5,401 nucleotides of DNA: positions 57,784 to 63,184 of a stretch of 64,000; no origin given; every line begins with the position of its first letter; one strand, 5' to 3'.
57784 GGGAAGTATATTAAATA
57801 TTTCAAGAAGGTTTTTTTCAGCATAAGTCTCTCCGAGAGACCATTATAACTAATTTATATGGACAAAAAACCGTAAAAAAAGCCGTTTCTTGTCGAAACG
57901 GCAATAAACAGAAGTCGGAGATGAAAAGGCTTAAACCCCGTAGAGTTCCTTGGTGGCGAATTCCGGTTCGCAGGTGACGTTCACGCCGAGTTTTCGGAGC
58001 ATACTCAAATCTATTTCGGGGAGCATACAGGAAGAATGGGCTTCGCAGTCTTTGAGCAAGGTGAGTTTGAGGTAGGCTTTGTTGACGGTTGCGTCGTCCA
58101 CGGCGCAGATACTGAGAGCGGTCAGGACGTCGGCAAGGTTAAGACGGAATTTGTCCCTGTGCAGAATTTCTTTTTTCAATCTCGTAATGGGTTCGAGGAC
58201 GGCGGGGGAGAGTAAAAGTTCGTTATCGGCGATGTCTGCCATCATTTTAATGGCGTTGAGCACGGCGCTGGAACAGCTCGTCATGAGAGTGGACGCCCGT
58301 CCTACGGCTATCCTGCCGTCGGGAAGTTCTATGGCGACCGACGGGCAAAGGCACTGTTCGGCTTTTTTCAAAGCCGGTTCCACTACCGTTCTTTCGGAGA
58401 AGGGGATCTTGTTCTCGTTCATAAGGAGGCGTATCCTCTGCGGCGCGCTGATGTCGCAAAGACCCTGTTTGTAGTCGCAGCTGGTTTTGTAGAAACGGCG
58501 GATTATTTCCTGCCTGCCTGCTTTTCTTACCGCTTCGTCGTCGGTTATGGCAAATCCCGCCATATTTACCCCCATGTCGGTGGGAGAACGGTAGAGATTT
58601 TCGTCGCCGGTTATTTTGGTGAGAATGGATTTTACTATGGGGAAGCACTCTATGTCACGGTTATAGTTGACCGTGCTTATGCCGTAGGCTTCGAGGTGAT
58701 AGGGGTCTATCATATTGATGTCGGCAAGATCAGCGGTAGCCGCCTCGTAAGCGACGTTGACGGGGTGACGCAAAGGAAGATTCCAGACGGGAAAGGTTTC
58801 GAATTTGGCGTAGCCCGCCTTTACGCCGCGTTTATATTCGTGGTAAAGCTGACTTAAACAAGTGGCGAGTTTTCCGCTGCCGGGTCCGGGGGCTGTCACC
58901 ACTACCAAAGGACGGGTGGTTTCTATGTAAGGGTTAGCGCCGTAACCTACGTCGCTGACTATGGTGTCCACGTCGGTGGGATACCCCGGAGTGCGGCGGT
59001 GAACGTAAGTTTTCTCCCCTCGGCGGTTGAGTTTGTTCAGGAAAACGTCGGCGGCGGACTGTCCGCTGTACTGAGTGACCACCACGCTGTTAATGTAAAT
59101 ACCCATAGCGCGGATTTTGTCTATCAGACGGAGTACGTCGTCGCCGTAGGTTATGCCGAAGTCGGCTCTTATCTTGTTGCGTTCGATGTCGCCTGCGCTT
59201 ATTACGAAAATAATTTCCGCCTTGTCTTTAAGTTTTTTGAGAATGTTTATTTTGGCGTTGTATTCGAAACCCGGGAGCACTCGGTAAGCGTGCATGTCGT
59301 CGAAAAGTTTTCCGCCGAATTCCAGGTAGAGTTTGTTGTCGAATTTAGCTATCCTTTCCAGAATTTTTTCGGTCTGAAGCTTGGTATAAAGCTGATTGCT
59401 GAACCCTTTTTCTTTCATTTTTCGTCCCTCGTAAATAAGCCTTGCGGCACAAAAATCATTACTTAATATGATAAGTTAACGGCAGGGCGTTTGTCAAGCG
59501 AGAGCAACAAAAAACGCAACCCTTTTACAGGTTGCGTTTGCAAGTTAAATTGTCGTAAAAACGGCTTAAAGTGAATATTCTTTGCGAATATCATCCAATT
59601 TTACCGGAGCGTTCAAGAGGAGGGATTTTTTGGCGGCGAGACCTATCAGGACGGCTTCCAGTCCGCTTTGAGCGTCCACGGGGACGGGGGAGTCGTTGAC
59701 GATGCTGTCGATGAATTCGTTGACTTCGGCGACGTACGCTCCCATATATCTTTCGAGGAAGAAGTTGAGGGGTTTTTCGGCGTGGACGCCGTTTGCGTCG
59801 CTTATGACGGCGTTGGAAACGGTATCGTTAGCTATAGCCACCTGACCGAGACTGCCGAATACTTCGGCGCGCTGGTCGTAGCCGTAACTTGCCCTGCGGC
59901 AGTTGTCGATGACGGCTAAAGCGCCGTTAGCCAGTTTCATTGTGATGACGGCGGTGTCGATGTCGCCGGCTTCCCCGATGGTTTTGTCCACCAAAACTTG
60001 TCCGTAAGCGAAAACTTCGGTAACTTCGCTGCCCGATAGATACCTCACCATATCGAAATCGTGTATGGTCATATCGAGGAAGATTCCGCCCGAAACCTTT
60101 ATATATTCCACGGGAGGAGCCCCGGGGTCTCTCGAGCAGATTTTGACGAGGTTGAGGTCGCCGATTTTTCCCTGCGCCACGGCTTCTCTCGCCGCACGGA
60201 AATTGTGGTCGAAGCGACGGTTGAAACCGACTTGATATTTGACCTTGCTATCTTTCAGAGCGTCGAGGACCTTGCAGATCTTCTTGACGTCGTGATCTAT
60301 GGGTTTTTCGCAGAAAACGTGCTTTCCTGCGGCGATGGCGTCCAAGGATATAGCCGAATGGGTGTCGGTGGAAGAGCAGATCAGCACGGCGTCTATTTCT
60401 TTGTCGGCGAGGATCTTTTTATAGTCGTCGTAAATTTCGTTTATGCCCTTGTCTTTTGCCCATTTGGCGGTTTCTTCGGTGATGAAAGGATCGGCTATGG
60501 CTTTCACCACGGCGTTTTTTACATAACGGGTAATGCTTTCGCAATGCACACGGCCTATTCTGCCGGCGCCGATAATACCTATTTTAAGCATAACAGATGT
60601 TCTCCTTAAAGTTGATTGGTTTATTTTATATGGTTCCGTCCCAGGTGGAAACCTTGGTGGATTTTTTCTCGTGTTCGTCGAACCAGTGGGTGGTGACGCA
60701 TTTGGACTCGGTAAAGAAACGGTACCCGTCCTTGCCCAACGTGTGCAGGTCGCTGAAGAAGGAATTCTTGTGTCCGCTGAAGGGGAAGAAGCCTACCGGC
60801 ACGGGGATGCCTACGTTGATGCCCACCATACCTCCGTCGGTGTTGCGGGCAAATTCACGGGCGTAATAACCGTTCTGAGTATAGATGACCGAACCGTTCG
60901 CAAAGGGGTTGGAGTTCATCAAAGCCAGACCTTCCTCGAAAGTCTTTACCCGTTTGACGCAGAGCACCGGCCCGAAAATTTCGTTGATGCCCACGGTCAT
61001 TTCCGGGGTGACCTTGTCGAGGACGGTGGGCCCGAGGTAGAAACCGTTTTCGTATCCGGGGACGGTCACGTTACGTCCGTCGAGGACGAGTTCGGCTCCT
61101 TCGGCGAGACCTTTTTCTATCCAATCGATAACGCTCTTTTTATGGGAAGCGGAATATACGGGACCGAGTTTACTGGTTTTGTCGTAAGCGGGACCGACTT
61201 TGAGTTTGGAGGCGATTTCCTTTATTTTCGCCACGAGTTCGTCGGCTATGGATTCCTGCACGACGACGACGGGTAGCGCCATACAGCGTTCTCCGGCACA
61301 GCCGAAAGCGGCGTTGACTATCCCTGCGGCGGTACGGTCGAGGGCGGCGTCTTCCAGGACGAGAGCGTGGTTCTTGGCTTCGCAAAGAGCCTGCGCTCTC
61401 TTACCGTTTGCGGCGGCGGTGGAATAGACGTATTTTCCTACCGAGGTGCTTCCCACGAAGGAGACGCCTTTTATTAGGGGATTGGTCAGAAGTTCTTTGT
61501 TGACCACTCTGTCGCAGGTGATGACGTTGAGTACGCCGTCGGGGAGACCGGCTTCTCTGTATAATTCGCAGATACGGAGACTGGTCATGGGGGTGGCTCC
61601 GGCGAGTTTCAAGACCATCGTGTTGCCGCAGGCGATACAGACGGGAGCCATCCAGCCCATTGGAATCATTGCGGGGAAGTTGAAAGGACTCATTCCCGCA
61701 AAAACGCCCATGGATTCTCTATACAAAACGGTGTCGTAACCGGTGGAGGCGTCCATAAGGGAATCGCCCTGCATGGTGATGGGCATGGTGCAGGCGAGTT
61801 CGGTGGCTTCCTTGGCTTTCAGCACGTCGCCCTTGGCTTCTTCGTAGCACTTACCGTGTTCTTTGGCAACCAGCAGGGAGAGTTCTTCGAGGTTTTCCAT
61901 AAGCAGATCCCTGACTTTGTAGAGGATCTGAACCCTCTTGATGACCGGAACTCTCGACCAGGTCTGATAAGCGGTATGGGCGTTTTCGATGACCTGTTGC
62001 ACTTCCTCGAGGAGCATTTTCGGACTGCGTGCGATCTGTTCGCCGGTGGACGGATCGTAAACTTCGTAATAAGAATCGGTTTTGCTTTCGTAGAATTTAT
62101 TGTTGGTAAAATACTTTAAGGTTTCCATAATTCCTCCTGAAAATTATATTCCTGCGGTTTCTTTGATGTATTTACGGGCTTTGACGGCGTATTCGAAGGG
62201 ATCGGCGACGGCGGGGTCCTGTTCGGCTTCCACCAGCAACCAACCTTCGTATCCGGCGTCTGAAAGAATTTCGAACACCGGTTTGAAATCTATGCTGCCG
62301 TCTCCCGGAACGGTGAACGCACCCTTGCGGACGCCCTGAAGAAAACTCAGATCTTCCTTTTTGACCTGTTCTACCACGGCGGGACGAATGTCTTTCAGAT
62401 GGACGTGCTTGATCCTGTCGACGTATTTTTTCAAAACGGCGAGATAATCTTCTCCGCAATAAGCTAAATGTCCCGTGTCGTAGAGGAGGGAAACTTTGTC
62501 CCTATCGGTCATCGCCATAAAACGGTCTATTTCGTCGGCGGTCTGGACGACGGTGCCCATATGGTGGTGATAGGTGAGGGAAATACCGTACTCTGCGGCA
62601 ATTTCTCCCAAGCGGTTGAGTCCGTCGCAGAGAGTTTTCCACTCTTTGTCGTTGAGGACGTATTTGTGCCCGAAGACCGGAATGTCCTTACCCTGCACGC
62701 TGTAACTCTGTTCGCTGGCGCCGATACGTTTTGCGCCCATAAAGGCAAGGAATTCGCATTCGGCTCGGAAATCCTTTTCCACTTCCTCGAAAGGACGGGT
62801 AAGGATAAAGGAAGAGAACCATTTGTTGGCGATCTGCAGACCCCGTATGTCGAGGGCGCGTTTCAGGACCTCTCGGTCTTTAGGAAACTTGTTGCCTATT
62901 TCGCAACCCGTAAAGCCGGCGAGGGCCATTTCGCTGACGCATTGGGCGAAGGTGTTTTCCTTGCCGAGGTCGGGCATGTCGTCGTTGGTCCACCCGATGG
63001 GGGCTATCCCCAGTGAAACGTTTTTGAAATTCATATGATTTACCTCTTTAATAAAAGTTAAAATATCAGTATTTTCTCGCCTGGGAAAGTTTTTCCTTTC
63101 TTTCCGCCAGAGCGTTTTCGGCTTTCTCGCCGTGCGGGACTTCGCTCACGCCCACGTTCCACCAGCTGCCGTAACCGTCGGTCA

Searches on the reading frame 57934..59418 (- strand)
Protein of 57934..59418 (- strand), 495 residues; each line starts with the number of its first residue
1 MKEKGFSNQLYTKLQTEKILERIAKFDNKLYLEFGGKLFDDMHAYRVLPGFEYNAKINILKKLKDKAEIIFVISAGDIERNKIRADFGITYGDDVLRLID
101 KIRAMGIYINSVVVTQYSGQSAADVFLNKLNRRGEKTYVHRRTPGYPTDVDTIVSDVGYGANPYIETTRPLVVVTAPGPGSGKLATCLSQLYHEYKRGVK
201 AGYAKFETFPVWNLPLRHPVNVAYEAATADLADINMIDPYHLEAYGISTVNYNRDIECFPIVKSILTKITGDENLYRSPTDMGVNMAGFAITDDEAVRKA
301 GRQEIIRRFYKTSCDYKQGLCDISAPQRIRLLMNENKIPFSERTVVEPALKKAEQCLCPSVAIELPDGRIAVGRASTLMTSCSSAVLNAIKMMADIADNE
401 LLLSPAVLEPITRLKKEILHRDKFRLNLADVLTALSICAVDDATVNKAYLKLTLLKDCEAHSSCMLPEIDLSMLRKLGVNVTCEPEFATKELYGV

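Call 27: search_protein_families(library=pfam, proteins=[window:57934-59418:-], max_evalue=0.001)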
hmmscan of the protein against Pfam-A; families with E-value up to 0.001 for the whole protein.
window:57934-59418:- (495 aa): 2 families
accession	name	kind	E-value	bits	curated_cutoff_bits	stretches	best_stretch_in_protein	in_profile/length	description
PF08903.17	DUF1846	-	1.5e-167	557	27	1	5-336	2-332/333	Domain of unknown function DUF1846, N-terminal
PF20921.3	DUF1846_C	-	1.7e-50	171.1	27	1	342-493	2-153/153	Domain of unknown function DUF1846, C-terminal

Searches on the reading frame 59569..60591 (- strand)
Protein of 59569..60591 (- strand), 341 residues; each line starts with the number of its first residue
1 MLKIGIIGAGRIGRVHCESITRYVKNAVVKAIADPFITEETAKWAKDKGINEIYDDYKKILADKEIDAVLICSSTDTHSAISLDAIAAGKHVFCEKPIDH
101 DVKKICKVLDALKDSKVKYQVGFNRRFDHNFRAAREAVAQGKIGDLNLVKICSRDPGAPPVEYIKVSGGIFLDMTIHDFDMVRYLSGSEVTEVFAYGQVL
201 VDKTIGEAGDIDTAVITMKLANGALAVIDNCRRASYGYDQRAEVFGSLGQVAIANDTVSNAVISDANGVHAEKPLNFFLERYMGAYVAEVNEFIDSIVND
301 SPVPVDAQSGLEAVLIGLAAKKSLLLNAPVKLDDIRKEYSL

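Call 27: search_protein_families(library=pfam, proteins=[window:59569-60591:-], max_evalue=0.001)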
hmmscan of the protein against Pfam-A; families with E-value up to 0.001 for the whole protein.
window:59569-60591:- (341 aa): 4 families
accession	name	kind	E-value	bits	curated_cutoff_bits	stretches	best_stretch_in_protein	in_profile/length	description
PF22725.1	GFO_IDH_MocA_C3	-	1.9e-28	99.4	27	1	131-251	1-123/124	GFO/IDH/MocA C-terminal domain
PF02894.22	GFO_IDH_MocA_C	-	3.2e-25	89.7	22.9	1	135-332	1-218/218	Oxidoreductase family, C-terminal alpha/beta domain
PF01408.29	GFO_IDH_MocA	-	3.5e-25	89.5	24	1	2-123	1-120/120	Oxidoreductase family, NAD-binding Rossmann fold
PF03447.22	NAD_binding_3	-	0.00097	20.3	24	0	8-92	1-85/116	Homoserine dehydrogenase, NAD binding domain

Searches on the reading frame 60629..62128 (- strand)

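Call 27: search_protein_families(library=pfam, proteins=[window:60629-62128:-], max_evalue=0.001)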
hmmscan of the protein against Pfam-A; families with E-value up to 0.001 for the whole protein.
window:60629-62128:- (500 aa): 1 family
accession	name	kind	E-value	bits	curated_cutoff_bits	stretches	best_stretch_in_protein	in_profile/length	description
PF00171.27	Aldedh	-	2.1e-131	439.1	23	1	14-478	3-461/461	Aldehyde dehydrogenase family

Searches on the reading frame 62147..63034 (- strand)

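Call 27: search_protein_families(library=pfam, proteins=[window:62147-63034:-], max_evalue=0.001)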
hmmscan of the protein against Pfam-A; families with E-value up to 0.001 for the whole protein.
window:62147-63034:- (296 aa): 1 family
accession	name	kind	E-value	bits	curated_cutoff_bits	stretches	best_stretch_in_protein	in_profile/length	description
PF01261.30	AP_endonuc_2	-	3.6e-32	112.5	31.1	1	36-291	4-247/249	Xylose isomerase-like TIM barrel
